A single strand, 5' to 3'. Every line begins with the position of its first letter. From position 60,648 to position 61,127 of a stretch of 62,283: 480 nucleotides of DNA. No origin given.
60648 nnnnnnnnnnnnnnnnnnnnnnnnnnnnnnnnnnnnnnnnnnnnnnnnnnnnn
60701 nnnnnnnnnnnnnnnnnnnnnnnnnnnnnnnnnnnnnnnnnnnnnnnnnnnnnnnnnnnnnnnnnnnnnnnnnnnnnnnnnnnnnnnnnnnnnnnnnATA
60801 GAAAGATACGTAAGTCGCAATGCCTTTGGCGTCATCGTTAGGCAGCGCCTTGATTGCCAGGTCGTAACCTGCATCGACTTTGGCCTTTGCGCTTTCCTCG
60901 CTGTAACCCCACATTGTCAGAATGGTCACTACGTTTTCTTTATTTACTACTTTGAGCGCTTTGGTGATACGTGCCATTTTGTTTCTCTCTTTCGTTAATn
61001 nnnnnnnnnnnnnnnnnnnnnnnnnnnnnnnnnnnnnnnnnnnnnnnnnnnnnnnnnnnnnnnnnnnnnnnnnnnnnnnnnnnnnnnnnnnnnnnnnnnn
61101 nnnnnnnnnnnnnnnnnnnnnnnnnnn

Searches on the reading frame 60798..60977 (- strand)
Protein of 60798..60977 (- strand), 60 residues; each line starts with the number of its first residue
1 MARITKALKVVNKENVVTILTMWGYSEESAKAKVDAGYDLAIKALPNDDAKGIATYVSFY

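Call 34: search_protein_families(library=pfam, proteins=[window:60798-60977:-], max_evalue=0.01)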
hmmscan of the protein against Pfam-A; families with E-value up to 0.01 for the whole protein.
window:60798-60977:- (60 aa): 1 family
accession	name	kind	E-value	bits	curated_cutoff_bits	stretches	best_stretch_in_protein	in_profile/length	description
PF24196.1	DUF7421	-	6.5e-37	125.9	27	1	1-60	1-61/61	Family of unknown function (DUF7421)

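Call 35: search_protein_families(library=phrogs, proteins=[window:60798-60977:-], max_evalue=0.001)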
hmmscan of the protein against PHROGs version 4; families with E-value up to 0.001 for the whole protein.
window:60798-60977:- (60 aa): 1 family
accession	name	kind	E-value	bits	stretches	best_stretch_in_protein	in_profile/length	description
phrog_7717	-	unknown function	3e-33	114.8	1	3-60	4-61/61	-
